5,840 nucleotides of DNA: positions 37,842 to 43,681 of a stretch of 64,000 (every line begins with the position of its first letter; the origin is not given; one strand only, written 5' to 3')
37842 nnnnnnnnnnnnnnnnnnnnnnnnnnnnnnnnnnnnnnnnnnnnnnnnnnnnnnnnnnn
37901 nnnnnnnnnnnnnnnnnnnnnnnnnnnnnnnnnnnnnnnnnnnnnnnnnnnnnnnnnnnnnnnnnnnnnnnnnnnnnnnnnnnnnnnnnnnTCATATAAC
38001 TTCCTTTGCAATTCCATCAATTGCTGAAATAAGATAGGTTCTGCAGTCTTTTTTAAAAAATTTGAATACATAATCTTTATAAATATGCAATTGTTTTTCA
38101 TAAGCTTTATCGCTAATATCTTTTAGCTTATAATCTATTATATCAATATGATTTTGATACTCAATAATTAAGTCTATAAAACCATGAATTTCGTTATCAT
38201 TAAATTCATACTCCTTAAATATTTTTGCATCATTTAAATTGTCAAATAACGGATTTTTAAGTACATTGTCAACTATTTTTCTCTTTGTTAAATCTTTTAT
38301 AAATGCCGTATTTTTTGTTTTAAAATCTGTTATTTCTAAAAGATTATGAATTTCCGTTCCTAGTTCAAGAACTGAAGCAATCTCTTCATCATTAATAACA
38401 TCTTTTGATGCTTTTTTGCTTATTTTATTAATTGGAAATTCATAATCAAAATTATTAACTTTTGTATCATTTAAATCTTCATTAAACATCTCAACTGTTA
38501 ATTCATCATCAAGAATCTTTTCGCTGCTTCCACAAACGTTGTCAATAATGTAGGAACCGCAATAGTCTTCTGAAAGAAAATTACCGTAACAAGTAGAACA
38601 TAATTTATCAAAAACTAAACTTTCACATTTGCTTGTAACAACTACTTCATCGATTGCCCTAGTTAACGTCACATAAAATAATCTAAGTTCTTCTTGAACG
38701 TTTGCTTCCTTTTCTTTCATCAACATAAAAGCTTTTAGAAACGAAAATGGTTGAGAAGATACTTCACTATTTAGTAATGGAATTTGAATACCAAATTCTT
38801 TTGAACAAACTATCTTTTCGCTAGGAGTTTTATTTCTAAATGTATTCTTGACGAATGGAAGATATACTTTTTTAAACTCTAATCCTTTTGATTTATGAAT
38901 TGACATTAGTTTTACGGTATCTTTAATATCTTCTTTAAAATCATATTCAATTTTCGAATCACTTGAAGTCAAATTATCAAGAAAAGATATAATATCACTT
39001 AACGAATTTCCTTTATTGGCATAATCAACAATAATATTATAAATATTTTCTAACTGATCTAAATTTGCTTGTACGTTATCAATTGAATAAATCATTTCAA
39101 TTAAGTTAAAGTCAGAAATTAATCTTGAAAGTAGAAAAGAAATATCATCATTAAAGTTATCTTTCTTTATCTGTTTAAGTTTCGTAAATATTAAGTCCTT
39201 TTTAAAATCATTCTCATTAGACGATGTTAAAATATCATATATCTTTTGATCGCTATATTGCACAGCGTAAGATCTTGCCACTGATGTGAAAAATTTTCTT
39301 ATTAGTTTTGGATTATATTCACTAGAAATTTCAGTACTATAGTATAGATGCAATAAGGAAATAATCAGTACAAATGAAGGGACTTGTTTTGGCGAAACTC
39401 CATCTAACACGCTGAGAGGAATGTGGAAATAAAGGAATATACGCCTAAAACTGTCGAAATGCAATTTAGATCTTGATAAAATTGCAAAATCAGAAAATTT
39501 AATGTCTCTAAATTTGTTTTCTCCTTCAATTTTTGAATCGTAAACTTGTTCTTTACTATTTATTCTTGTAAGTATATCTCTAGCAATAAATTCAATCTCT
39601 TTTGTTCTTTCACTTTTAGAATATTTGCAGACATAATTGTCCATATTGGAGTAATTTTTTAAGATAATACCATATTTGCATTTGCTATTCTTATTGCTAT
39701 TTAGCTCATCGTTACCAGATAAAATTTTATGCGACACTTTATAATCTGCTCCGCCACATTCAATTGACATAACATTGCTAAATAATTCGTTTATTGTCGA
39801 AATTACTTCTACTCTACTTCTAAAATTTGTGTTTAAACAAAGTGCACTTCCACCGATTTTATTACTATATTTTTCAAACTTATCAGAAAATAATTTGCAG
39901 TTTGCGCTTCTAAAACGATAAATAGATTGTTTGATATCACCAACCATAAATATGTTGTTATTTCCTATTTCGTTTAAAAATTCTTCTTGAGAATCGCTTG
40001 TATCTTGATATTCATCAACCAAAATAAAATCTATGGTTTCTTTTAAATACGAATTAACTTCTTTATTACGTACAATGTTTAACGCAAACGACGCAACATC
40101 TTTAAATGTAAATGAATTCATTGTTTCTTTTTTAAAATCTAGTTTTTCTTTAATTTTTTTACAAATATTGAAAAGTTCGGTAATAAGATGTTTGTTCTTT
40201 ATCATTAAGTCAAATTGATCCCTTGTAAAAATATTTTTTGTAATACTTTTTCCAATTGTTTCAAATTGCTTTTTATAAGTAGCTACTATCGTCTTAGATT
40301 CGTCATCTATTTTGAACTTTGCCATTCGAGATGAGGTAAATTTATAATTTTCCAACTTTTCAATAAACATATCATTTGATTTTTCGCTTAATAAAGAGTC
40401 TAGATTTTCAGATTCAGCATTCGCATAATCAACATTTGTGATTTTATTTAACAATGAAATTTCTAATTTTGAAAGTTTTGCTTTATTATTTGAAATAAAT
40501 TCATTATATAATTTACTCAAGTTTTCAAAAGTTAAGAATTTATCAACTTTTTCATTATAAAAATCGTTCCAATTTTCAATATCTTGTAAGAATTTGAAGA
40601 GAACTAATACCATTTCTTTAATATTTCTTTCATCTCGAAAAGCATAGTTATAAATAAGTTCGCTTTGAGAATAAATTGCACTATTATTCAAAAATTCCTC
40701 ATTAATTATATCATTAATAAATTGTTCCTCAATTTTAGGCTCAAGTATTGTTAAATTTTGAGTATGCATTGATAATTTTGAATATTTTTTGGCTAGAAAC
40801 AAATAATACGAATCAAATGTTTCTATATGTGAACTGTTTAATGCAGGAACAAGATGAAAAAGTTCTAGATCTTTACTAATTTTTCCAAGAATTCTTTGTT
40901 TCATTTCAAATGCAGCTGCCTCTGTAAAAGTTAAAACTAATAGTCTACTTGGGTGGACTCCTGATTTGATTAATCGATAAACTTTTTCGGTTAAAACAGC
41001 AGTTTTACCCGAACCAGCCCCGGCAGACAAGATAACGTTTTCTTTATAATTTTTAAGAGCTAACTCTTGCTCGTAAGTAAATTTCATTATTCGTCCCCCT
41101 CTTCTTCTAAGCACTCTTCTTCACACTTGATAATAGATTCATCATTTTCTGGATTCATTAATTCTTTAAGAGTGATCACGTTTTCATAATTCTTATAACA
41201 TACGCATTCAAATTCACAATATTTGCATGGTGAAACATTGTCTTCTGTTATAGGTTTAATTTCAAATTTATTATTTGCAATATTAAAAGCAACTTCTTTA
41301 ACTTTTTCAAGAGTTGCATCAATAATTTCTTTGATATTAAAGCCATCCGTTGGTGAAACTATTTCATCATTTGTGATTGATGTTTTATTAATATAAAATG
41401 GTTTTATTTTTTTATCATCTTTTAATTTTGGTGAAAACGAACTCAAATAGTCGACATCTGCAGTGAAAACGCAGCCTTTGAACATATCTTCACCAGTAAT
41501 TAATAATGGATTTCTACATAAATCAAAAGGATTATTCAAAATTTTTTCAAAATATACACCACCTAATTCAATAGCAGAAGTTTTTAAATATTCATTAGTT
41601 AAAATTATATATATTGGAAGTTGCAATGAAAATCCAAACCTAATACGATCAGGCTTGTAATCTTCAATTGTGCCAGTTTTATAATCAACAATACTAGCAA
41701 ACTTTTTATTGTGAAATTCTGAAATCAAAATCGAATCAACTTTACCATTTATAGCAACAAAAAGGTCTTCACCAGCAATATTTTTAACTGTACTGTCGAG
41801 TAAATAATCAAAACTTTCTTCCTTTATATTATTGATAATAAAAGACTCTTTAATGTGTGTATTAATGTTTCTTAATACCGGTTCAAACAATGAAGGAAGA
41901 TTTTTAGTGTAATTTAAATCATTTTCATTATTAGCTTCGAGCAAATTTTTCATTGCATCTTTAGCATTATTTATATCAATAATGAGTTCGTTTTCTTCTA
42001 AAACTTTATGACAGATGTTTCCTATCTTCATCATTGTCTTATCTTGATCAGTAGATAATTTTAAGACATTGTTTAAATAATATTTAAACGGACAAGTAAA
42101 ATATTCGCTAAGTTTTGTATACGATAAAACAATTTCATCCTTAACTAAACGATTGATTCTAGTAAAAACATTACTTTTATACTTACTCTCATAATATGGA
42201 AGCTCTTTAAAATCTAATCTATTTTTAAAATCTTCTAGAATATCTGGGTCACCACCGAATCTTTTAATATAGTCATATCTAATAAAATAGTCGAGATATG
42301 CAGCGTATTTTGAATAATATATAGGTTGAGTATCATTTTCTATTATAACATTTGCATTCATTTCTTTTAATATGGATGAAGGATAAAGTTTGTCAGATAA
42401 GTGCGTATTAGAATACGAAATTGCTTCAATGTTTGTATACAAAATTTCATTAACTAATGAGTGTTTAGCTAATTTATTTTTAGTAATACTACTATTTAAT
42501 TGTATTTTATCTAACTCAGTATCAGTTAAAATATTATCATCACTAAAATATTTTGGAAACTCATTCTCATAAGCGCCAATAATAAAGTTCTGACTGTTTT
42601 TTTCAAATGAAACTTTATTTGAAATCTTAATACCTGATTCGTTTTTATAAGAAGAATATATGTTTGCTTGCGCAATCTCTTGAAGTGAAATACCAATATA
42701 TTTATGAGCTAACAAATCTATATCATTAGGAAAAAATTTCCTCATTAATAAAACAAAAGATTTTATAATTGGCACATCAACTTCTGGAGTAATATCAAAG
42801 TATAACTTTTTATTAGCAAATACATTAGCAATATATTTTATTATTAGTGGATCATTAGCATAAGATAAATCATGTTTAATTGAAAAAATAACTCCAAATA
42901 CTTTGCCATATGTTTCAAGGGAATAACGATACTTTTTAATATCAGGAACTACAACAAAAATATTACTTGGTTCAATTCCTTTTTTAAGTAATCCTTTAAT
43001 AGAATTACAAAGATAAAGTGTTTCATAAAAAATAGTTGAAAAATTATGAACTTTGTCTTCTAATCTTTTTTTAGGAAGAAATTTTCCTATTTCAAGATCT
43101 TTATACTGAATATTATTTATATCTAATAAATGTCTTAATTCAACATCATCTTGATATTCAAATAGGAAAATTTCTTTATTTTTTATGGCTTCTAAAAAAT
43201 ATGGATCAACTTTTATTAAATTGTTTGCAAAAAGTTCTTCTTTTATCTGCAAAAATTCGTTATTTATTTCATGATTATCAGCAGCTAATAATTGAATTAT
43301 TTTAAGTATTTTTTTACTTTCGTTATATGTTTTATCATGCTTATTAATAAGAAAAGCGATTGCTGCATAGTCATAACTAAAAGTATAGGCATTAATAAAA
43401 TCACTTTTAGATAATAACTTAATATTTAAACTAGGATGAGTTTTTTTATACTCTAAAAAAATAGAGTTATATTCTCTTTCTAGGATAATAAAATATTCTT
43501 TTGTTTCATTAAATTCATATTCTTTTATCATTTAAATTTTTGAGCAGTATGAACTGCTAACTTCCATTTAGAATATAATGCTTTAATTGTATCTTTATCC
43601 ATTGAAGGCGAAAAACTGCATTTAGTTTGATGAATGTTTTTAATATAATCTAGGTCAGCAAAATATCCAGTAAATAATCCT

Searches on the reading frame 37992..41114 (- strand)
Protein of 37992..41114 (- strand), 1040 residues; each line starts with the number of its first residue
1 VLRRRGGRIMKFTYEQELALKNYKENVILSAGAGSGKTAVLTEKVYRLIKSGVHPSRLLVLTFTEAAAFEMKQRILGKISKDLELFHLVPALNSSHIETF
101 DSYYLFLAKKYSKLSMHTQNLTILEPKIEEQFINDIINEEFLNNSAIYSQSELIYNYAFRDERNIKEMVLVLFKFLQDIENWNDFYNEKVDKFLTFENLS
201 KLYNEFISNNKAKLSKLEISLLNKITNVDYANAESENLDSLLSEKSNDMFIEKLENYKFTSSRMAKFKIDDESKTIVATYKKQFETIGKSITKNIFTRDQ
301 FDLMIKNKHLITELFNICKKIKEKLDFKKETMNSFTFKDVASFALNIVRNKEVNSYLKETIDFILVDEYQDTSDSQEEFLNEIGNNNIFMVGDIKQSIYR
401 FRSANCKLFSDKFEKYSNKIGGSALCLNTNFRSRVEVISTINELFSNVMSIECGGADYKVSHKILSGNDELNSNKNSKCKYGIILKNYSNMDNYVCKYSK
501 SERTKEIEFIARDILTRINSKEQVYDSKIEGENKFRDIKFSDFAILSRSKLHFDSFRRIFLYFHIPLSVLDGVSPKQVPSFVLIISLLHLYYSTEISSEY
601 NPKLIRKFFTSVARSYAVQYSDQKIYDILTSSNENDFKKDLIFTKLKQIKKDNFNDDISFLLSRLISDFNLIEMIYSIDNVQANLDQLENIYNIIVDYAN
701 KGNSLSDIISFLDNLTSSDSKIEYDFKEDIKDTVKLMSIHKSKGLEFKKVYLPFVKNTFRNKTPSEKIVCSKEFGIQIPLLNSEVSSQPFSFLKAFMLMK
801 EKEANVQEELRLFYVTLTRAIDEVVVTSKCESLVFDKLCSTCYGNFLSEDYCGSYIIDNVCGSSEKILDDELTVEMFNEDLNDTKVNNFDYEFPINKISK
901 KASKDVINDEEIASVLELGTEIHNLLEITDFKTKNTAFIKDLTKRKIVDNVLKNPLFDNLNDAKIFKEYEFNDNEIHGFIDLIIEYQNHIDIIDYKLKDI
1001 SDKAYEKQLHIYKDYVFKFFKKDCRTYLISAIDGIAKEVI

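Call 6: search_protein_families(library=pfam, proteins=[window:37992-41114:-], max_evalue=1)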
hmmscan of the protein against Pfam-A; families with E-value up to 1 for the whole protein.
window:37992-41114:- (1040 aa): 9 families
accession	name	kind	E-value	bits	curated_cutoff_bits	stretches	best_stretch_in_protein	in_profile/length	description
PF00580.27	UvrD-helicase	-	1e-44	153.7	23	1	14-414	3-268/271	UvrD/REP helicase N-terminal domain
PF13361.12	UvrD_C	-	5.2e-21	75.9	25.6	1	427-827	3-346/350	UvrD-like helicase C-terminal domain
PF13245.12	AAA_19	-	2.2e-17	63.9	25.1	2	23-78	10-64/134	AAA domain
PF13538.12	UvrD_C_2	-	6.1e-06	26.4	27.4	1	736-756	4-24/52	UvrD-like helicase C-terminal domain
PF12705.13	PDDEXK_1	-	0.0019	18.6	22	1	971-1015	119-168/247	PD-(D/E)XK nuclease superfamily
PF13604.12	AAA_30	-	0.011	15.9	27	1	23-74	17-65/191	AAA domain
PF00270.35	DEAD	-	0.018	15.2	26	1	16-76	4-66/167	DEAD/DEAH box helicase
PF04851.21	ResIII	-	0.099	13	22.5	1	19-72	18-70/164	Type III restriction enzyme, res subunit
PF25199.1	nSTAND_NTPase5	-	0.27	11.5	34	0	24-52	41-70/145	Novel STAND NTPase 5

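Call 7: search_protein_families(library=ncbifam, proteins=[window:37992-41114:-], max_evalue=1)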
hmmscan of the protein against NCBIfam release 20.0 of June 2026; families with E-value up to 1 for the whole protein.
window:37992-41114:- (1040 aa): 15 families
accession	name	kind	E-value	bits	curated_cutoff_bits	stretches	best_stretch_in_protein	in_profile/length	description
TIGR02785.1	addA_Gpos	equivalog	3.5e-97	326.6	707.65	3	11-569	1-605/1234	helicase-exonuclease AddAB subunit AddA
TIGR02784.1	addA_alphas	equivalog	6.9e-52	177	860.75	3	215-465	242-514/1138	double-strand break repair helicase AddA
TIGR00609.1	recB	equivalog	4.1e-42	144.4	696.05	3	91-827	109-811/1175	exodeoxyribonuclease V subunit beta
NF010485.0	PRK13909.1-2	equivalog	1.3e-41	142.7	650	2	24-450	3-429/909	RecB-like helicase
TIGR01073.1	pcrA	equivalog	9.4e-40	136.7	911.2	4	14-143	7-128/725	DNA helicase PcrA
TIGR01074.1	rep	equivalog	6.6e-34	117.2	951.45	4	14-145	4-128/668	DNA helicase Rep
TIGR01075.1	uvrD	equivalog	4.7e-29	101.2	1144.45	3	346-447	193-294/715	DNA helicase II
NF008743.0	PRK11773.1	equivalog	1.3e-28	99.9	965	3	344-447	196-299/720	DNA helicase II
NF010487.0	PRK13909.1-4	equivalog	2.9e-27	95.3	759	2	24-449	4-424/924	RecB-like helicase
NF008172.0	PRK10919.1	equivalog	1.5e-25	89.5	1168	3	324-448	170-294/673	DNA helicase Rep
NF008276.0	PRK11054.1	equivalog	5.9e-22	77.9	543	3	16-81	201-267/684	DNA helicase IV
NF008128.0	PRK10876.1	equivalog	1.2e-21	76.2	1697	2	247-821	263-810/1181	exodeoxyribonuclease V subunit beta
NF010484.0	PRK13909.1-1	equivalog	1.2e-11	43.2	1074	2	25-77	6-58/945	RecB-like helicase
NF010486.0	PRK13909.1-3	equivalog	2.6e-10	39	1109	2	25-447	6-425/921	RecB-like helicase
NF041664.1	RNAP_arch_Epp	equivalog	0.15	12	50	1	828-859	4-35/57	transcription elongation factor subunit Spt4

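Call 8: search_protein_families(library=padloc, proteins=[window:37992-41114:-], max_evalue=1)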
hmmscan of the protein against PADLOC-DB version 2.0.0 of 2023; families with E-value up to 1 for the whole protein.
window:37992-41114:- (1040 aa): 39 families (the best 25 are shown)
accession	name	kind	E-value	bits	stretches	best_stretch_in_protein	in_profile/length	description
PDLC03802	RTasHel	-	6.4e-33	112.5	3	15-231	9-169/675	DRT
PDLC00117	GajB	-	9.9e-32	108.2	4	331-444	188-301/604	UrvD helicase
PDLC00103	GajB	-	2.1e-31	107.6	2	266-756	122-543/612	UrvD helicase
PDLC00114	GajB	-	1.2e-30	104.7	3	274-446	133-300/635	UrvD helicase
PDLC00130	GajB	-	1.4e-28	97.6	2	337-461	181-306/589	UrvD helicase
PDLC00132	GajB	-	6.2e-28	95.8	3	250-449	115-303/625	UrvD helicase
PDLC00123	GajB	-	8.8e-27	91.9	3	316-470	129-283/540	UrvD helicase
PDLC00121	GajB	-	2.3e-26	90.5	2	307-450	149-288/565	UrvD helicase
PDLC00122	GajB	-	1.3e-22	78.4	3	296-448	96-249/502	UrvD helicase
PDLC00127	GajB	-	1.1e-21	75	2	282-464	120-308/594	UrvD helicase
PDLC00129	GajB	-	2.3e-21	74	2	230-463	113-326/594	UrvD helicase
PDLC00104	GajB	-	6.2e-20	69.5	3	271-417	75-223/574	UrvD helicase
PDLC00134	GajB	-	1.1e-19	68.8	2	265-448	121-299/431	UrvD helicase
PDLC00138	GajB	-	1.8e-19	67.9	2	311-470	168-329/581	UrvD helicase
PDLC00112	GajB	-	1.6e-18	64.7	2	10-102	5-89/581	UrvD helicase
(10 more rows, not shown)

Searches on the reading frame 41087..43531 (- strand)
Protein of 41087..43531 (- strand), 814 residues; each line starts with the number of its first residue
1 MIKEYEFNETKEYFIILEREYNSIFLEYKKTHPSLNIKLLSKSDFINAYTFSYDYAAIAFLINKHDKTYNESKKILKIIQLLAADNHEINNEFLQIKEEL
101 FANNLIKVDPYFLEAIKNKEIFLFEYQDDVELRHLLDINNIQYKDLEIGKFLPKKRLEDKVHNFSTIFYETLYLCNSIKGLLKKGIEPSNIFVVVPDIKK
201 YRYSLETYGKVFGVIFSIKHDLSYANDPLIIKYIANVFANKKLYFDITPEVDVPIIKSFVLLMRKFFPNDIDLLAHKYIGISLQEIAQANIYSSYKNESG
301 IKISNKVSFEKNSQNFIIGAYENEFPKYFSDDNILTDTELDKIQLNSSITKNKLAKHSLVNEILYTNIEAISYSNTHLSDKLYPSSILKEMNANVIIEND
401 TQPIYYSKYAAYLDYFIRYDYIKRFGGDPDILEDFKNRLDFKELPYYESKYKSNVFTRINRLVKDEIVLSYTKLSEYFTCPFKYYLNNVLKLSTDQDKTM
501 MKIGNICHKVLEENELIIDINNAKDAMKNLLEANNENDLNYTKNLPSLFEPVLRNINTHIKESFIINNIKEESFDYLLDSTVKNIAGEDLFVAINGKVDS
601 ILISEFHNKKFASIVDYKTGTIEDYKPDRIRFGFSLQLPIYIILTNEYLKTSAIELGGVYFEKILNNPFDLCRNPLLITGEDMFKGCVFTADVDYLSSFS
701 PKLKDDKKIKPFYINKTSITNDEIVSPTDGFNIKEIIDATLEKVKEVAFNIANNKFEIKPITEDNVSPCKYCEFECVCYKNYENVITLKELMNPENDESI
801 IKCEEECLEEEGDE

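Call 6: search_protein_families(library=pfam, proteins=[window:41087-43531:-], max_evalue=1)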
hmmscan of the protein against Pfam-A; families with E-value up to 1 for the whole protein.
window:41087-43531:- (814 aa): 4 families
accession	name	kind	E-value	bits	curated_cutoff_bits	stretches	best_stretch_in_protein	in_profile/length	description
PF12705.13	PDDEXK_1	-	1.8e-23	84.2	22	1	469-778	2-246/247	PD-(D/E)XK nuclease superfamily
PF08696.17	Dna2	-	5.5e-05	23.4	22.4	1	466-533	53-121/204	DNA replication factor Dna2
PF01008.23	IF-2B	-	0.047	13.4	22.4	1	454-537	51-130/280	Initiation factor 2 subunit family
PF09810.15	Exo5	-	0.61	9.9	25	0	469-514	14-58/367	Exonuclease V - a 5' deoxyribonuclease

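Call 7: search_protein_families(library=ncbifam, proteins=[window:41087-43531:-], max_evalue=1)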
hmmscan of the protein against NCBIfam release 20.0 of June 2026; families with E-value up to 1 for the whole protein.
window:41087-43531:- (814 aa): 5 families
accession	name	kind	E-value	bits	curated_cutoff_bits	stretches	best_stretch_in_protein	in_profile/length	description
TIGR02773.1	addB_Gpos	equivalog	2e-14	52.3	903.7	1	447-786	762-1132/1159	helicase-exonuclease AddAB subunit AddB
TIGR02786.1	addB_alphas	equivalog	2.2e-05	22.8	486.5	1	469-640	752-922/1024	double-strand break repair protein AddB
TIGR00372.1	cas4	equivalog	0.00055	19.8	65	0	739-779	138-179/180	CRISPR-associated protein Cas4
TIGR02784.1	addA_alphas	equivalog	0.019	13.3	860.75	1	493-644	975-1113/1138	double-strand break repair helicase AddA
TIGR03623.1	TIGR03623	subfamily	0.17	10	299.6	1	613-657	753-794/876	probable DNA repair protein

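Call 8: search_protein_families(library=padloc, proteins=[window:41087-43531:-], max_evalue=1)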
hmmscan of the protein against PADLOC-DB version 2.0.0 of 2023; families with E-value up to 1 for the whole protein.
window:41087-43531:- (814 aa): 2 families
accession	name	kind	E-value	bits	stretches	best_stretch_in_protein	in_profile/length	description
PDLC01447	Cas4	-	5.6e-08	31.4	1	468-652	4-100/161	"CAS-I,CAS-II,CAS-III,CAS-IV,CAS-V,CAS-VI; acquisition_associated"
PDLC00943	Cas4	-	0.00015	19.8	0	739-779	138-179/180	CRISPR-associated protein Cas4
